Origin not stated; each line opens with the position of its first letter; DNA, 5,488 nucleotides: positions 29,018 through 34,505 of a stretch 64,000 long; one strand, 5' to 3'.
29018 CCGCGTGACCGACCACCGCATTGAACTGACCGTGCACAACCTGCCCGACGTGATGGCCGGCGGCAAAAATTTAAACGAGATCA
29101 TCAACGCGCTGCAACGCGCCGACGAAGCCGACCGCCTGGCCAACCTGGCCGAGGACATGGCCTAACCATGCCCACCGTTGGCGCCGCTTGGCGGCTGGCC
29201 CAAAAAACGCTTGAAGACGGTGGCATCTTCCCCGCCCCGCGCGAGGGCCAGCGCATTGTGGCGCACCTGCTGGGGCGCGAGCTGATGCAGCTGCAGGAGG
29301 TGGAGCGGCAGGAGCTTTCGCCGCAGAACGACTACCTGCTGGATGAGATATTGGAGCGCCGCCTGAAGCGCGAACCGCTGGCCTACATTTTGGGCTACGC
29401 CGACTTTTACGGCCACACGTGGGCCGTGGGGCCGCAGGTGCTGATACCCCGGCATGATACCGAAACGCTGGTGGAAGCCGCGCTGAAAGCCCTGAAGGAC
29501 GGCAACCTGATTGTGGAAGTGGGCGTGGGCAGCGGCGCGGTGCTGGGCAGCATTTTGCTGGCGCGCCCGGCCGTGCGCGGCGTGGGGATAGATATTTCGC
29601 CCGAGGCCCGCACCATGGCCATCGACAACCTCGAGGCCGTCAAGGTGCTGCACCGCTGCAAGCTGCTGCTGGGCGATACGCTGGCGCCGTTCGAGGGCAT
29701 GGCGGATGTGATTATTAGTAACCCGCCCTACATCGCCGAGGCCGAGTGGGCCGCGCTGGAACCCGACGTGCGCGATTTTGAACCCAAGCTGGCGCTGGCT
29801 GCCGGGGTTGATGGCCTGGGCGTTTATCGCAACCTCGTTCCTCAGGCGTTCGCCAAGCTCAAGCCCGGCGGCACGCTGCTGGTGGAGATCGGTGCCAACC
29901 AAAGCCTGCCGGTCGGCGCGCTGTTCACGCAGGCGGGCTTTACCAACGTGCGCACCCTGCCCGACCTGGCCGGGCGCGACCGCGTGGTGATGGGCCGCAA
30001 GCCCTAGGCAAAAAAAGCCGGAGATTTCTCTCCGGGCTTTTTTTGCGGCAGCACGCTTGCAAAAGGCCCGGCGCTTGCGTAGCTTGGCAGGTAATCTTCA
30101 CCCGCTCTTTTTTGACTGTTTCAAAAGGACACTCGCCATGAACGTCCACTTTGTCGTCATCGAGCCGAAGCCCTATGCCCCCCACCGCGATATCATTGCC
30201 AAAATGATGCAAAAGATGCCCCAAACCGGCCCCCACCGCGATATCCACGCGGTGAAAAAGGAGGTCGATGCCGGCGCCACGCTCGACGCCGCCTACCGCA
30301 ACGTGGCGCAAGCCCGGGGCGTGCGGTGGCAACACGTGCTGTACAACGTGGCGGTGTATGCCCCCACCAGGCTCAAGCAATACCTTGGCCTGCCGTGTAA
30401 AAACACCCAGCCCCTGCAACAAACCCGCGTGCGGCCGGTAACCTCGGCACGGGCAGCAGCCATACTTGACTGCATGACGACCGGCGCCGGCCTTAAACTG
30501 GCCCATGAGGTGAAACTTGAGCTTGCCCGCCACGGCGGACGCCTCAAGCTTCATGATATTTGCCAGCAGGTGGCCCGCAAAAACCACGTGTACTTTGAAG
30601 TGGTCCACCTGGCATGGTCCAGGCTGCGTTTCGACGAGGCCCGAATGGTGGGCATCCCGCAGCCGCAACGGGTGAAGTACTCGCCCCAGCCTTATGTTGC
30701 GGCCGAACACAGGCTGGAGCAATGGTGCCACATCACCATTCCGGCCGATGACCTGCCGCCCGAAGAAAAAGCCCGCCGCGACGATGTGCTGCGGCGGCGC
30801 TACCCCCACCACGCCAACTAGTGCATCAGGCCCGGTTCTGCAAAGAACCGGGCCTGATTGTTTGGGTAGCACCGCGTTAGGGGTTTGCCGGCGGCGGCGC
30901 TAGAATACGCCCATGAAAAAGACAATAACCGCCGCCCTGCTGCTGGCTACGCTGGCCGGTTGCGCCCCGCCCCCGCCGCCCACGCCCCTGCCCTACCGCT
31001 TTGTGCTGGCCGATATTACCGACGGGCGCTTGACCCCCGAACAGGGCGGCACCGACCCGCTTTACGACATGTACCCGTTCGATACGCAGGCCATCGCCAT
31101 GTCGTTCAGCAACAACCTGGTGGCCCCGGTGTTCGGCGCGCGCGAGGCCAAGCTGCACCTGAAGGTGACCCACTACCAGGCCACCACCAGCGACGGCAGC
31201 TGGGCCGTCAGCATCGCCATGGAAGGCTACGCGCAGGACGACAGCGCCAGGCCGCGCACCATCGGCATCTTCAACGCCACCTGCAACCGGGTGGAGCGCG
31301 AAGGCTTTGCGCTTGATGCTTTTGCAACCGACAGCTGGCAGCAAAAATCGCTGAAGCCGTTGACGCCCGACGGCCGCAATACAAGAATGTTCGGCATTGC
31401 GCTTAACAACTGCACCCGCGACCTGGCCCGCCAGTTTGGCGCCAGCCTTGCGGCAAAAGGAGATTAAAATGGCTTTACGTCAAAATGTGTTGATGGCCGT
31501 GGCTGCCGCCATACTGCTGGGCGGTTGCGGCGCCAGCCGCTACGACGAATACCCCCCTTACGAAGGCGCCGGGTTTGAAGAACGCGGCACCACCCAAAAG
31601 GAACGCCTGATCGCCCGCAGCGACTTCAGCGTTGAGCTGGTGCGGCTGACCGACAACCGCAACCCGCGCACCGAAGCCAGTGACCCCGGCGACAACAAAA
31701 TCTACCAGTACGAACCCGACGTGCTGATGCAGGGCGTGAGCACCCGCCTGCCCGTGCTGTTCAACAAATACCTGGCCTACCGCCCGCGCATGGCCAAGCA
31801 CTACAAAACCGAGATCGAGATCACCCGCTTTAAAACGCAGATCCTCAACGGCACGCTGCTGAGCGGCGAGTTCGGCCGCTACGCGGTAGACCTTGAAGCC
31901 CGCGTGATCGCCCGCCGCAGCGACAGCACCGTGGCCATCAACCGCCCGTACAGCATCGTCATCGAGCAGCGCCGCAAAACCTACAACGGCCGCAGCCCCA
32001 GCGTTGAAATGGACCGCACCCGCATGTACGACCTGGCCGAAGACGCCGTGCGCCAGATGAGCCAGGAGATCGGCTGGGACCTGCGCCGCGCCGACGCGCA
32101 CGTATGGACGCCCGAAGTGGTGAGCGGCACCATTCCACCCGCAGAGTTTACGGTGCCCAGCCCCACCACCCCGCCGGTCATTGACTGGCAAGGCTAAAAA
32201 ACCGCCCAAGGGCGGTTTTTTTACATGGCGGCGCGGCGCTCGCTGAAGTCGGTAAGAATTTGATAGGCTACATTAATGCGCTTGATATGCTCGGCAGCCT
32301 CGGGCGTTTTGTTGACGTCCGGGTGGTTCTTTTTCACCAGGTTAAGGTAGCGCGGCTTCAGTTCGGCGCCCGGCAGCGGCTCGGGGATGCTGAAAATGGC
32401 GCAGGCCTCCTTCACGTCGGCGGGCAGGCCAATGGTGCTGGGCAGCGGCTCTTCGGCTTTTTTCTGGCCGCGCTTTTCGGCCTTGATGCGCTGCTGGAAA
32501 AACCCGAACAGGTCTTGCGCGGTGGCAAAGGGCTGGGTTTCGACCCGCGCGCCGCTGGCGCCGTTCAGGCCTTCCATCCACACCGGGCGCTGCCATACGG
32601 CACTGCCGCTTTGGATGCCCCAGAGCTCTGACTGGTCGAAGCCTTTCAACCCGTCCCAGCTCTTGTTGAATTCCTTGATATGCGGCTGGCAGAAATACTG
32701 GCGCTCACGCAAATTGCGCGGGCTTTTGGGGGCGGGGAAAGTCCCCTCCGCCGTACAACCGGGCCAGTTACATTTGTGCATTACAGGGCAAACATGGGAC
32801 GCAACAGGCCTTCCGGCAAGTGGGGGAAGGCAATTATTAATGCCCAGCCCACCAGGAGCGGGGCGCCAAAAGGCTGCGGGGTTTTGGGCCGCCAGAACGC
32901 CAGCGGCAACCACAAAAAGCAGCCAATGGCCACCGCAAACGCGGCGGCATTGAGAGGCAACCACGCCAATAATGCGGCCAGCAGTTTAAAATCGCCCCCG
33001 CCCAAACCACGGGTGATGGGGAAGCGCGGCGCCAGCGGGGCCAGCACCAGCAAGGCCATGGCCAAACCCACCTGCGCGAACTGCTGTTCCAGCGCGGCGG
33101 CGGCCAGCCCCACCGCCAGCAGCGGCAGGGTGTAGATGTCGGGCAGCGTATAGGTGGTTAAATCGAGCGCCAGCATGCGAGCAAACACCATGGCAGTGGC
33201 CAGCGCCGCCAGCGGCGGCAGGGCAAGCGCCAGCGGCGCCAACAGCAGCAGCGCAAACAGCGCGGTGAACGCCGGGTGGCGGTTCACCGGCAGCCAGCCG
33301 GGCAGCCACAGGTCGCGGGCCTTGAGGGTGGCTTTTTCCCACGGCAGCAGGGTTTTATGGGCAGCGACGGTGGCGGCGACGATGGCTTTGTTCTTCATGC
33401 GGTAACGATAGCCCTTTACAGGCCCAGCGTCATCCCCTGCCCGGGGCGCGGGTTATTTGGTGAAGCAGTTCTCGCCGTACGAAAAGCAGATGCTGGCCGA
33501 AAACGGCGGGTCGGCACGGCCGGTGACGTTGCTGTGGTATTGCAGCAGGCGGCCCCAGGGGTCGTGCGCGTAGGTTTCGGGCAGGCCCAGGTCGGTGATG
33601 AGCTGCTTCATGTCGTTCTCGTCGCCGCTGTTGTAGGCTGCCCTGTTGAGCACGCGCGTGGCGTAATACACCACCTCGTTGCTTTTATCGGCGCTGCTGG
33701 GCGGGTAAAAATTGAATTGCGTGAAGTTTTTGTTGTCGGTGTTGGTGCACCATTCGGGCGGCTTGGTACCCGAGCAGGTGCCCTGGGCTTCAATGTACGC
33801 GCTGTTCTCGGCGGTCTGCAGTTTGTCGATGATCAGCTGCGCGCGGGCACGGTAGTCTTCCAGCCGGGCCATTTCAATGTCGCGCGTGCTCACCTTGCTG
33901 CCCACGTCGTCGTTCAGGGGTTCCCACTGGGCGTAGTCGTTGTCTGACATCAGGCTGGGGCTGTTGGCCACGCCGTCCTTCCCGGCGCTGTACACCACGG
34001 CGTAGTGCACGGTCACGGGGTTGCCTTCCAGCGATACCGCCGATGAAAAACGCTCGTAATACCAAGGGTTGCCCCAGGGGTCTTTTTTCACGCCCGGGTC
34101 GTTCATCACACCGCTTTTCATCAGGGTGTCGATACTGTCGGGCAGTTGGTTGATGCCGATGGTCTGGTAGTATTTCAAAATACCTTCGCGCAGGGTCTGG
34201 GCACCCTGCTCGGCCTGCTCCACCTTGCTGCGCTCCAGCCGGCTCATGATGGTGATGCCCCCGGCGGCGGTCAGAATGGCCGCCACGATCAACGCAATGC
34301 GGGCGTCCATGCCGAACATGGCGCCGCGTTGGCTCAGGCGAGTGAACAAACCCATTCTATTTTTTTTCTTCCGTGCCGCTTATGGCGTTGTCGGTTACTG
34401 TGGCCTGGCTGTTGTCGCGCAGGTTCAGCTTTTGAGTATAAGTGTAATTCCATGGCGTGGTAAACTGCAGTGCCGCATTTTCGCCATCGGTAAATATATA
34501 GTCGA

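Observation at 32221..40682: Compact, secretin-less type IV filament / T2SS-like operon with divergent non-ATPase parts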

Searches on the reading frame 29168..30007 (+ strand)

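Call 13: search_protein_families(library=pfam, proteins=[window:29168-30007:+], max_evalue=0.001)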
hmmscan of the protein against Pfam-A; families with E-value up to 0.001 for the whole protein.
window:29168-30007:+ (279 aa): 7 families
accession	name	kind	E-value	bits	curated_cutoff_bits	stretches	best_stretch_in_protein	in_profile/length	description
PF17827.6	PrmC_N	-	3.7e-10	40.6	23.4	1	7-76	2-71/71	PrmC N-terminal domain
PF05175.20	MTS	-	1.7e-08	34.7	23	1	106-192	27-112/170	Methyltransferase small domain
PF13649.12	Methyltransf_25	-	0.00027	22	27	1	115-193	1-81/97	Methyltransferase domain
PF06325.19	PrmA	-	0.0003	20.8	22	1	100-185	149-233/296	Ribosomal protein L11 methyltransferase (PrmA)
PF08242.18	Methyltransf_12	-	0.00069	20.7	30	0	116-184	1-71/98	Methyltransferase domain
PF13489.12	Methyltransf_23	-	0.0007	19.8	27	0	101-257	12-133/164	Methyltransferase domain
PF08241.18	Methyltransf_11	-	0.00097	20.2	21.2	0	117-185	2-67/95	Methyltransferase domain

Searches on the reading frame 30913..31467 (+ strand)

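Call 13: search_protein_families(library=pfam, proteins=[window:30913-31467:+], max_evalue=0.001)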
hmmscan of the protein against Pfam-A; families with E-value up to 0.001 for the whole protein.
window:30913-31467:+ (184 aa): 1 family
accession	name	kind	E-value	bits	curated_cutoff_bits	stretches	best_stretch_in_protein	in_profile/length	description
PF08139.17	LPAM_1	-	0.00056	20.6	20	0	1-18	1-18/18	Prokaryotic membrane lipoprotein lipid attachment site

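Call 16: search_protein_families(library=ncbifam, proteins=[window:30913-31467:+], max_evalue=0.01)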
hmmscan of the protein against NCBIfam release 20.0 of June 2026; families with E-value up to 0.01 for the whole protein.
window:30913-31467:+ (184 aa): 0 families

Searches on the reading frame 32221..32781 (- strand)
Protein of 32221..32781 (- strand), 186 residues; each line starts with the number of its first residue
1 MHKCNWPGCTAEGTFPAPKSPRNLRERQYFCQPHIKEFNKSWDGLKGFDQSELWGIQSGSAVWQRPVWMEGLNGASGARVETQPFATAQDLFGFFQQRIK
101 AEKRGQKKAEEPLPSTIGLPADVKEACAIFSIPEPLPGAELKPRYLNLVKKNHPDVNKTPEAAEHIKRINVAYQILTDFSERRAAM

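Call 4: search_protein_families(library=pfam, proteins=[window:32221-32781:-], max_evalue=0.1)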
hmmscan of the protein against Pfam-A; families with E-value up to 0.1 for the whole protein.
window:32221-32781:- (186 aa): 1 family
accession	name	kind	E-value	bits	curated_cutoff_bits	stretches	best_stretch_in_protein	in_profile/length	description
PF00226.36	DnaJ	-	4.4e-11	43.2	27.8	1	131-183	7-60/63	DnaJ domain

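Call 5: search_protein_families(library=ncbifam, proteins=[window:32221-32781:-], max_evalue=0.1)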
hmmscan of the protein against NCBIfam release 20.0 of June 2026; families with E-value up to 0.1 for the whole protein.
window:32221-32781:- (186 aa): 12 families
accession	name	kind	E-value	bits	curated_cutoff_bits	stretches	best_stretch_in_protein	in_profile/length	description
NF010892.0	PRK14299.1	equivalog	1.9e-10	40.5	392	1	124-183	4-63/291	chaperone protein DnaJ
TIGR02349.1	DnaJ_bact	equivalog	1.2e-08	34.7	377.2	1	139-183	15-60/354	molecular chaperone DnaJ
NF010871.0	PRK14278.1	equivalog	1.5e-07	30.6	502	1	138-183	17-62/378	molecular chaperone DnaJ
NF010885.0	PRK14292.1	equivalog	2.1e-06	27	585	1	139-184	17-61/371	chaperone protein DnaJ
NF037946.1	terminal_TopJ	equivalog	1.5e-05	23.7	300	1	146-182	27-63/810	terminal organelle assembly protein TopJ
NF007618.0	PRK10266.1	equivalog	1.9e-05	24.3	403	1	140-184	20-63/306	curved DNA-binding protein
NF008035.0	PRK10767.1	subfamily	4.2e-05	22.8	338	1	139-183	19-64/374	molecular chaperone DnaJ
TIGR03835.1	termin_org_DnaJ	equivalog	0.00013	20.5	512.25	1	140-179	18-57/871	terminal organelle assembly protein TopJ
NF010872.0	PRK14279.1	equivalog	0.0024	17.1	556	1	140-183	25-69/394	molecular chaperone DnaJ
NF010874.0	PRK14281.1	equivalog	0.004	16.3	619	1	140-183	19-63/397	chaperone protein DnaJ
TIGR00714.1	hscB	equivalog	0.021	15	46.75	1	140-183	7-54/156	Fe-S protein assembly co-chaperone HscB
NF010894.0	PRK14301.1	equivalog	0.029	13.4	548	1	140-182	20-63/373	chaperone protein DnaJ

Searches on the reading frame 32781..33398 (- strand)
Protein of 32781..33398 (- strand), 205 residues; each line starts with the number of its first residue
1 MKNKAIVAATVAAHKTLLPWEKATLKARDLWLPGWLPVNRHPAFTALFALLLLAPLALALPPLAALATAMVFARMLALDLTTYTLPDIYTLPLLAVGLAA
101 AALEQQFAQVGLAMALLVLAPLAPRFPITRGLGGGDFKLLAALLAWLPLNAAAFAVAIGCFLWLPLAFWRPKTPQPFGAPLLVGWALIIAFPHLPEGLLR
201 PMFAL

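Call 4: search_protein_families(library=pfam, proteins=[window:32781-33398:-], max_evalue=0.1)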
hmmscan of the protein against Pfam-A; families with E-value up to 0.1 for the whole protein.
window:32781-33398:- (205 aa): 1 family
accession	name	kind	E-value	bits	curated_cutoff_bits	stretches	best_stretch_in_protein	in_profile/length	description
PF01478.23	Peptidase_A24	-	1.6e-11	45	26.5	1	71-166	6-102/104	Type IV leader peptidase family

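Call 5: search_protein_families(library=ncbifam, proteins=[window:32781-33398:-], max_evalue=0.1)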
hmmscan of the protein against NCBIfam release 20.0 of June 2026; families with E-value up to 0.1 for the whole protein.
window:32781-33398:- (205 aa): 0 families

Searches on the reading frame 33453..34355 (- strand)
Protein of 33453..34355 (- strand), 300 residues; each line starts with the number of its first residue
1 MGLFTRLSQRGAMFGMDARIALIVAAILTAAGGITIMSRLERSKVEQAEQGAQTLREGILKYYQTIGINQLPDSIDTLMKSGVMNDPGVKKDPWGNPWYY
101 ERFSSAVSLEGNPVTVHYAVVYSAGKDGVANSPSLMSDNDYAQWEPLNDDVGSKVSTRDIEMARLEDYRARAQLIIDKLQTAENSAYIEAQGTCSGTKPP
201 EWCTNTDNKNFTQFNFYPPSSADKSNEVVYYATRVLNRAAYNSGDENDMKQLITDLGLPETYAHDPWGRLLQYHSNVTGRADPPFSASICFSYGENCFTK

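Call 4: search_protein_families(library=pfam, proteins=[window:33453-34355:-], max_evalue=0.1)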
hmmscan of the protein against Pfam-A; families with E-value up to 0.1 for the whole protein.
window:33453-34355:- (300 aa): 3 families
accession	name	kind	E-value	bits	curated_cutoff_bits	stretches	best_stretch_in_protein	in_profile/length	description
PF08334.16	T2SSG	-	0.001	19.6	21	0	36-105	2-81/108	Type II secretion system (T2SS), protein G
PF06614.16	Neuromodulin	-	0.013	16.1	25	1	122-209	78-164/175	Neuromodulin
PF12221.13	HflK_N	-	0.027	14.9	22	0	85-96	4-16/44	Bacterial membrane protein N terminal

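Call 5: search_protein_families(library=ncbifam, proteins=[window:33453-34355:-], max_evalue=0.1)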
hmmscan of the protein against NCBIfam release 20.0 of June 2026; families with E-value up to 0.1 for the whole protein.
window:33453-34355:- (300 aa): 1 family
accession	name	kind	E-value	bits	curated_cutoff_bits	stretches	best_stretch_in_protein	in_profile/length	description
TIGR01710.1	typeII_sec_gspG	equivalog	0.02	14.9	88.85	0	23-130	13-121/134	type II secretion system major pseudopilin GspG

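Call 26: search_solved_structures(query=A4, max_evalue=10, show_alignments=3)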
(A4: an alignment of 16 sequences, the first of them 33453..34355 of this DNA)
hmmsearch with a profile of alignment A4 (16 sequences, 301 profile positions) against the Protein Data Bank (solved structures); distinct sequences matched with E-value up to 10: 5.
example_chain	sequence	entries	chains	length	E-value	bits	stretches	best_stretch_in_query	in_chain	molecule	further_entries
1wmd_A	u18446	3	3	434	0.11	15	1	70-134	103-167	protease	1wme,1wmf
5fax_A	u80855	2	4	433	0.14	14.6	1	70-132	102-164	Subtilase SubHal from Bacillus halmapalus | Enzyme subtilase SubHal from Bacillus halmapalus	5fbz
6qfd_A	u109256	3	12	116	1.2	11.5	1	57-95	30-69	DNA-binding protein | hsRosR DNA binding protein | DNA binding protein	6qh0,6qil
6qua_A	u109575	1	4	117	1.3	11.5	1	57-95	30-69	hsRosR-DNA binding protein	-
6ez1_A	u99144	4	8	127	1.5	11.3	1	57-95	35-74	DNA binding protein | HALOPHILIC WINGED-HELIX-TURN-HELIX DNA BINDING PROTEIN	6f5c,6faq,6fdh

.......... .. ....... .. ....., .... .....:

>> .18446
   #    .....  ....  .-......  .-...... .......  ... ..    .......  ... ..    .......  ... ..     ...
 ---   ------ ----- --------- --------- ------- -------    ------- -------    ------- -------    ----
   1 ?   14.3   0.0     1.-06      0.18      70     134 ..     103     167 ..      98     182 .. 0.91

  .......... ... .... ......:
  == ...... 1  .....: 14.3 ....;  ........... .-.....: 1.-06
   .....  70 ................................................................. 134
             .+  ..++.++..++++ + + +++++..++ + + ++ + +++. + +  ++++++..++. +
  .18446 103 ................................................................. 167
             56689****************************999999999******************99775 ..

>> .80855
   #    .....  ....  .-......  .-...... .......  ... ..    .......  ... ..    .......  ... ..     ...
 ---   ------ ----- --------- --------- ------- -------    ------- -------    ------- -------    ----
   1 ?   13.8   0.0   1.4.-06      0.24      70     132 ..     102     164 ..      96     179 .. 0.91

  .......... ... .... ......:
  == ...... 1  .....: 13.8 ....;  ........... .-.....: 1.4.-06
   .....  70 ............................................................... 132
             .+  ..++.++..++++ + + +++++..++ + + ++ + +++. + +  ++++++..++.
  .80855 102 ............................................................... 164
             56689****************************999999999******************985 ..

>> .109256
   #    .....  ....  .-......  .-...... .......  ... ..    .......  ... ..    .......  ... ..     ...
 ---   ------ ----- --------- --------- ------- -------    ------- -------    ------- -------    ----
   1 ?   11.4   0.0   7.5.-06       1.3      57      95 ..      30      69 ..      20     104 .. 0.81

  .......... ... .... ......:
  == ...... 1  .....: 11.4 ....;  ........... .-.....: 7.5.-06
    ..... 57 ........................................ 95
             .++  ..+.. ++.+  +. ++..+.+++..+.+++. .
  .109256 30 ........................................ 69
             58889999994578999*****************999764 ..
